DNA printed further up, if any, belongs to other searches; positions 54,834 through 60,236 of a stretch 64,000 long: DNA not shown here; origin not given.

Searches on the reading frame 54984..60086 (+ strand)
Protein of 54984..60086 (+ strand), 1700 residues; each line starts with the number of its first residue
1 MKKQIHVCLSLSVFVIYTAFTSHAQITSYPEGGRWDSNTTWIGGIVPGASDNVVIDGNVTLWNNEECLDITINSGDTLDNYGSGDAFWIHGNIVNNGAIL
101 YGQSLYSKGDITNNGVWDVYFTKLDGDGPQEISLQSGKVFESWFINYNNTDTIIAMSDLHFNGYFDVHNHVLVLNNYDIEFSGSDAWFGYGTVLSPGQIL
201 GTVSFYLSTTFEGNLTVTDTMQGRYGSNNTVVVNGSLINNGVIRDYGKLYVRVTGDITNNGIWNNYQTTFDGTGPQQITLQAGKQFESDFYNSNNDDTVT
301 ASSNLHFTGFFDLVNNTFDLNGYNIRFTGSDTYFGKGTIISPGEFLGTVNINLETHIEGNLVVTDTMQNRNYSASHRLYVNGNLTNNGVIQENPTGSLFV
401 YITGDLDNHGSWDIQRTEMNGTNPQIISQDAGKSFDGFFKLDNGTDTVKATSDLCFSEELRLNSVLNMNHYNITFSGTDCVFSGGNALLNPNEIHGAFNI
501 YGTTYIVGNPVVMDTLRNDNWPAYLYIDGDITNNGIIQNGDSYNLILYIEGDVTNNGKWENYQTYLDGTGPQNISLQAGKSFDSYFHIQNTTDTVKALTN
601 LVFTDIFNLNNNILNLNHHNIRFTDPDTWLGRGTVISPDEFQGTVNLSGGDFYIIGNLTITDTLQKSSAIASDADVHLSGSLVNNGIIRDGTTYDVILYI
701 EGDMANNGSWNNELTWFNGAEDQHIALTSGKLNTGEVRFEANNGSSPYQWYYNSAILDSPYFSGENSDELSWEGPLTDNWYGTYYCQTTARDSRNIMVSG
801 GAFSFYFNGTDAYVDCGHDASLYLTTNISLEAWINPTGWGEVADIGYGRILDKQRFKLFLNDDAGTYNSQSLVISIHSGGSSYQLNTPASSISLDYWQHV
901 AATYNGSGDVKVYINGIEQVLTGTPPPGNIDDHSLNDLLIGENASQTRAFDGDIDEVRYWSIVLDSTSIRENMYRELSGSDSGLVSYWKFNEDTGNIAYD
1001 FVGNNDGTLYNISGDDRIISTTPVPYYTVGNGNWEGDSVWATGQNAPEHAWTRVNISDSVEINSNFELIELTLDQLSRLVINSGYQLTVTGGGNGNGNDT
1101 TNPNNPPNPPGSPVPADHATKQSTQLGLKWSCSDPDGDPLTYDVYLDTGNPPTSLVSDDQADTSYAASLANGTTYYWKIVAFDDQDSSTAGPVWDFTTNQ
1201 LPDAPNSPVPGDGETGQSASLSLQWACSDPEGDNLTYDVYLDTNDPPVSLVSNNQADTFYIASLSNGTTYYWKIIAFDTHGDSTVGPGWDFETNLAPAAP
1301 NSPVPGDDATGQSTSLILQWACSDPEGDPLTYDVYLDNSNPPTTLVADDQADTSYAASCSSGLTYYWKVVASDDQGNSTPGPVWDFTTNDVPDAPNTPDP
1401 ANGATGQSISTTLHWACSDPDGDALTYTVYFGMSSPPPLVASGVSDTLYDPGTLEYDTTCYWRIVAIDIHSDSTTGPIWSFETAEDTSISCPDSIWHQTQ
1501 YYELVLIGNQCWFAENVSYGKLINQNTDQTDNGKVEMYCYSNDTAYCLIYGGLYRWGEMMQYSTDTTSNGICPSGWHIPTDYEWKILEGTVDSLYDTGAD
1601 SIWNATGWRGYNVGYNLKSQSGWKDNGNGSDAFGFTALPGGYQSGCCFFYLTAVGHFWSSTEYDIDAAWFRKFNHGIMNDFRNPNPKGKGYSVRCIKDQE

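Call 27: search_protein_families(library=pfam, proteins=[window:54984-60086:+], max_evalue=0.001)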
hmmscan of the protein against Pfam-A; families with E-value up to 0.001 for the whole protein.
window:54984-60086:+ (1700 aa): 5 families
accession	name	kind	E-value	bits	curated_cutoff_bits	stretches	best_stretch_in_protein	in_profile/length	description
PF09603.15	Fib_succ_major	-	2.7e-30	106.4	33.9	1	1505-1697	1-187/187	Fibrobacter succinogenes major domain (Fib_succ_major)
PF13385.13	Laminin_G_3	-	3.9e-22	79.5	27.6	1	808-969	1-150/151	Concanavalin A-like lectin/glucanases superfamily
PF25788.1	Ig_Rha78A_N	-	1.8e-07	31.8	27.4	0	1156-1193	57-96/105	Rha78A-like, N-terminal immunoglobulin domain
PF00041.27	fn3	-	3.8e-07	30.7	25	0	1216-1283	11-75/84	Fibronectin type III domain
PF21910.2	GH85_C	-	0.00014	22.7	27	0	1214-1265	12-60/95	GH85 endohexosaminidases, C-terminal domain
